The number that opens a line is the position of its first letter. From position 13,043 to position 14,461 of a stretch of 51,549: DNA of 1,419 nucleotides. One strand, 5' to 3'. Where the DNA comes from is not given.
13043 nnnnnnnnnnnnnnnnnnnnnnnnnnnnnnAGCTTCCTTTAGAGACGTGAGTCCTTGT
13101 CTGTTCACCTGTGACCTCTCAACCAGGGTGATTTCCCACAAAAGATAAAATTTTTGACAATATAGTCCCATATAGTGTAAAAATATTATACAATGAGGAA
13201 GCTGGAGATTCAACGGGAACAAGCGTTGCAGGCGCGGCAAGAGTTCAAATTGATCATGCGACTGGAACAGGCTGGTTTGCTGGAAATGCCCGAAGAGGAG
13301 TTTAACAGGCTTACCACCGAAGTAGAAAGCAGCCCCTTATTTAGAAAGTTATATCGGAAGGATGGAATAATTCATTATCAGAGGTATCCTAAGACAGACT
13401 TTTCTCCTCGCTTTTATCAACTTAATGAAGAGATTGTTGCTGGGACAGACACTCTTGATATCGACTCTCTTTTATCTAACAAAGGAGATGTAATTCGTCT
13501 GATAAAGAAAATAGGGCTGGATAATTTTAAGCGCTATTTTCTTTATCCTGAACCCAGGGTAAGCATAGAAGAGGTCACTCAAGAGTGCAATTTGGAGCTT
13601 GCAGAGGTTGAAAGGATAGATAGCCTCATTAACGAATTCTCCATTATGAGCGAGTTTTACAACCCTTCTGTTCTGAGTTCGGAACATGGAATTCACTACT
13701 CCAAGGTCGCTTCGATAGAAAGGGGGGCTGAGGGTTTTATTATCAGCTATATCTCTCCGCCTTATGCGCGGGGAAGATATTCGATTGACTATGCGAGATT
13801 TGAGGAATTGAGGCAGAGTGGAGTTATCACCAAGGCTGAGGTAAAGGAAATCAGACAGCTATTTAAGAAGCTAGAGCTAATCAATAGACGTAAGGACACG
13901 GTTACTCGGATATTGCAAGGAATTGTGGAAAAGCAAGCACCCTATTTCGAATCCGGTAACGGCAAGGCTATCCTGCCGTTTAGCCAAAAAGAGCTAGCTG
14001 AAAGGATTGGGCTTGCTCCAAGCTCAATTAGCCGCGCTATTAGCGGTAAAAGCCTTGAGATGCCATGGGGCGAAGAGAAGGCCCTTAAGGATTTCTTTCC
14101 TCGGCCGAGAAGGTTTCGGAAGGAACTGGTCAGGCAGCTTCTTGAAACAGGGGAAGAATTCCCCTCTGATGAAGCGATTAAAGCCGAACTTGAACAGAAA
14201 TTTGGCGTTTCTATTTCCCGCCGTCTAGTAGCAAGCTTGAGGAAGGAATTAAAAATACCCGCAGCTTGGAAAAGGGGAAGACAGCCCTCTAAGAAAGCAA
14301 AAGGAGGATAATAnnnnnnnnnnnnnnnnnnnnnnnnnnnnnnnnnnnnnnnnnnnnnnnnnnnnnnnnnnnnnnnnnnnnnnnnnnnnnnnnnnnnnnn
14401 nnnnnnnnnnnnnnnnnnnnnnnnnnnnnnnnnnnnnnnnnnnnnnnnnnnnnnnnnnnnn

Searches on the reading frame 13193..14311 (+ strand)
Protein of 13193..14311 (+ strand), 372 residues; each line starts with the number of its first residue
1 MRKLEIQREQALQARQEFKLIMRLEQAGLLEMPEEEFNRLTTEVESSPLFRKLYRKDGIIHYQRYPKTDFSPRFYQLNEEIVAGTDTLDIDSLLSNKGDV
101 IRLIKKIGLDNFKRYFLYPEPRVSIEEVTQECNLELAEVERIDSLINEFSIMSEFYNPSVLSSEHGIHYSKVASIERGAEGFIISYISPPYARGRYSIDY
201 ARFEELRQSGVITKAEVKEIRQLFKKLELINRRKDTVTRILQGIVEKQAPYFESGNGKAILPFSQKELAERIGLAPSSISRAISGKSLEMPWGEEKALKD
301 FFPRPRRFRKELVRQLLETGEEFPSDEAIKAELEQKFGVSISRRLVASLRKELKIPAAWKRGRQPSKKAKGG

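Call 3: search_protein_families(library=pfam, proteins=[window:13193-14311:+], max_evalue=0.01)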
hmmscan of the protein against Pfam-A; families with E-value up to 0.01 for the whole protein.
window:13193-14311:+ (372 aa): 5 families
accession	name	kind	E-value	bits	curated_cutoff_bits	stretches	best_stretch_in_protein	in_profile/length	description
PF04552.19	Sigma54_DBD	-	1e-20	74.5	22.8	1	214-361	5-158/160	Sigma-54, DNA binding domain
PF13545.12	HTH_Crp_2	-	2.4e-05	24.6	27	1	257-284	16-44/70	Crp-like helix-turn-helix domain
PF01381.28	HTH_3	-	0.00011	22.5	23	1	264-287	11-34/55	Helix-turn-helix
PF13412.12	HTH_24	-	0.0011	19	21.9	0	264-283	19-38/48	Winged helix-turn-helix DNA-binding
PF01047.28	MarR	-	0.0051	17.1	24.6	0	263-283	18-38/59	MarR family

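Call 4: search_protein_families(library=ncbifam, proteins=[window:13193-14311:+], max_evalue=0.01)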
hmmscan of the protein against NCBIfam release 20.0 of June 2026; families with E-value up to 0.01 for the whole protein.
window:13193-14311:+ (372 aa): 9 families
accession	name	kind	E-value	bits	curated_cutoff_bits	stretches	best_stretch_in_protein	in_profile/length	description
TIGR02395.1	rpoN_sigma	equivalog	3.9e-23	82.2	277.35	1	212-361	277-433/434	RNA polymerase factor sigma-54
NF009118.0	PRK12469.1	subfamily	1.7e-20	73.3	396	1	217-363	328-480/483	RNA polymerase factor sigma-54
NF004602.0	PRK05932.2-4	equivalog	2e-18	66.4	506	1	210-362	255-409/416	RNA polymerase factor sigma-54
NF004595.0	PRK05932.1-2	equivalog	5.2e-15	55.3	513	1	212-362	325-481/484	RNA polymerase factor sigma-54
NF004598.0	PRK05932.1-5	equivalog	1.4e-13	50.5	621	1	214-361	348-501/504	RNA polymerase factor sigma-54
NF004596.0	PRK05932.1-3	subfamily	7.3e-11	41.7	499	1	230-368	363-511/515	RNA polymerase factor sigma-54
NF004597.0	PRK05932.1-4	equivalog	6.4e-08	31.5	817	1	213-361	319-473/477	RNA polymerase factor sigma-54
NF033545.0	transpos_IS630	equivalog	0.00058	19.4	100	1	264-367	14-122/299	IS630 family transposase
NF033516.0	transpos_IS3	equivalog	0.0013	18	160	1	209-368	53-193/369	IS3 family transposase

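Call 69: search_solved_structures(query=window:13193-14311:+, max_evalue=1, show_alignments=2)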
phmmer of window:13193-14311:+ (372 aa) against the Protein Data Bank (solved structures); distinct sequences matched with E-value up to 1: 19.
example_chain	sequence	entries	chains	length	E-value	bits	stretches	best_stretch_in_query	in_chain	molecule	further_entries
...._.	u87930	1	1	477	1.2e-06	31.4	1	210-361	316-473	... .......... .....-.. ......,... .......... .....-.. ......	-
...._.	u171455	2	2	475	2.4e-06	30.4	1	210-361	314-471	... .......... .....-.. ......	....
7qv9_M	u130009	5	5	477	2.4e-06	30.4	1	210-361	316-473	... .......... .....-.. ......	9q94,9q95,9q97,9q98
5ui8_M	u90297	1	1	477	2.4e-06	30.4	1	210-361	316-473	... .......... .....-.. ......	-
7qwp_M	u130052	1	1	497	2.6e-06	30.2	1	210-361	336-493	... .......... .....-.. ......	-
7qxi_M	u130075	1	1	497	2.6e-06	30.2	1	210-361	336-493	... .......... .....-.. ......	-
9q90_M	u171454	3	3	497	2.6e-06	30.2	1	210-361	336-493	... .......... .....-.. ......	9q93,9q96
8re4_M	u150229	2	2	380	3.5e-06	29.8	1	209-357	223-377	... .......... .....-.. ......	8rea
8reb_M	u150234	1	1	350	6.4e-06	29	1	214-357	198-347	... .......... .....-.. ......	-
9mse_M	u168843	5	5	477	2.4e-05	27.1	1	216-361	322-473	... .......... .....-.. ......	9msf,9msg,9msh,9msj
8f1i_M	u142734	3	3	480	2.4e-05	27.1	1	216-361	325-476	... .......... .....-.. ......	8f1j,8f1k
5nsr_M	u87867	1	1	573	6.5e-05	25.7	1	210-302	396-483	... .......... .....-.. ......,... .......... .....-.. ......,RNA polymerase sigma-54 fact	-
6gfw_M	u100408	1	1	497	6.6e-05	25.6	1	210-361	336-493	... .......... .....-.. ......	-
5nss_M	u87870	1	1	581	6.8e-05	25.6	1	210-302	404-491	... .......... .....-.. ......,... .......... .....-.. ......,RNA polymerase sigma-54 fact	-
6gh5_M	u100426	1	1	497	7.1e-05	25.5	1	210-361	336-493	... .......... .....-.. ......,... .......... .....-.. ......,RNA polymerase sigma-54 fact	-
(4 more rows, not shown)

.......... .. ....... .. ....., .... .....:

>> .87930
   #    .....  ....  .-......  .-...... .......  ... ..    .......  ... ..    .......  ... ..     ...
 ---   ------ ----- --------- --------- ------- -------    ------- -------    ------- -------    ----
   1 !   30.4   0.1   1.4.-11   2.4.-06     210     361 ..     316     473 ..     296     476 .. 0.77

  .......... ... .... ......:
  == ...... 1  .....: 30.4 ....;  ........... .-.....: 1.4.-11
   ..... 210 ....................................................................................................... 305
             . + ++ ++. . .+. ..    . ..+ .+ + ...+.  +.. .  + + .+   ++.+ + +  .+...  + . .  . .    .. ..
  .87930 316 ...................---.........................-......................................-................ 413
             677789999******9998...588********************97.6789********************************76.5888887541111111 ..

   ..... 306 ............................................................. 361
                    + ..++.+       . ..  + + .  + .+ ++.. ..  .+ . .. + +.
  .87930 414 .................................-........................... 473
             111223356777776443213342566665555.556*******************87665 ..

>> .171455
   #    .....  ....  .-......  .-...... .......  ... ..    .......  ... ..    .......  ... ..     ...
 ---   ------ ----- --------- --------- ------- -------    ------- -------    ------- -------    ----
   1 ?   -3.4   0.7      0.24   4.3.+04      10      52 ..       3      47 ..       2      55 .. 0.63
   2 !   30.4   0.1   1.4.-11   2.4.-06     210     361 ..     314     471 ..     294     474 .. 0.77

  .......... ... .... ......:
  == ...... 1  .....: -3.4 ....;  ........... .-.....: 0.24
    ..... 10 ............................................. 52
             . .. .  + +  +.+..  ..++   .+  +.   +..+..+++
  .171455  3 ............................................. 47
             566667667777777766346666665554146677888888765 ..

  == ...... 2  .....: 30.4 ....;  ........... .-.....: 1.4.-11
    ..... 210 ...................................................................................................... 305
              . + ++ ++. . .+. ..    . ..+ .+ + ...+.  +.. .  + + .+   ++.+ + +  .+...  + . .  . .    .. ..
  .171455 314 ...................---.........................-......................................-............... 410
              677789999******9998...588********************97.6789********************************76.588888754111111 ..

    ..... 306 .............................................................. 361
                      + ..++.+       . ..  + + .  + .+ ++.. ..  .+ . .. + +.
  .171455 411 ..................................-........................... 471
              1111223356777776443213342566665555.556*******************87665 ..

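Call 70: search_protein_families(library=pfam, proteins=[window:13193-14311:+], max_evalue=10)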
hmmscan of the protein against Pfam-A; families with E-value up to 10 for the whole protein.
window:13193-14311:+ (372 aa): 13 families
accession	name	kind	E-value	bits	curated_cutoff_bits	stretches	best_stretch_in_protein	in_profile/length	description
PF04552.19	Sigma54_DBD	-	1e-20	74.5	22.8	1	214-361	5-158/160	Sigma-54, DNA binding domain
PF13545.12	HTH_Crp_2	-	2.4e-05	24.6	27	1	257-284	16-44/70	Crp-like helix-turn-helix domain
PF01381.28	HTH_3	-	0.00011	22.5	23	1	264-287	11-34/55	Helix-turn-helix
PF13412.12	HTH_24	-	0.0011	19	21.9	1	264-283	19-38/48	Winged helix-turn-helix DNA-binding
PF01047.28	MarR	-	0.0051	17.1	24.6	1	263-283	18-38/59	MarR family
PF13276.12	HTH_21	-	0.016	15.8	28.1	1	329-361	26-58/60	HTH-like domain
PF12802.13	MarR_2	-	0.022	15.3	27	1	263-283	21-41/61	MarR family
PF13560.12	HTH_31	-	0.044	14.5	27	1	264-287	16-39/64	Helix-turn-helix domain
PF13565.12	HTH_32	-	0.073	14.1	33.7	1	303-346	24-69/73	Homeodomain-like domain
PF12728.13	HTH_17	-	0.1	13.3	27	0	265-319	4-49/51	Helix-turn-helix domain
PF09048.16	Cro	-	0.15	12.5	32.7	1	263-284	13-34/59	Cro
PF13730.12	HTH_36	-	0.17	12.1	25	1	260-283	24-46/55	Helix-turn-helix domain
PF09339.16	HTH_IclR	-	0.22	11.8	22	1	264-282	20-38/52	IclR helix-turn-helix domain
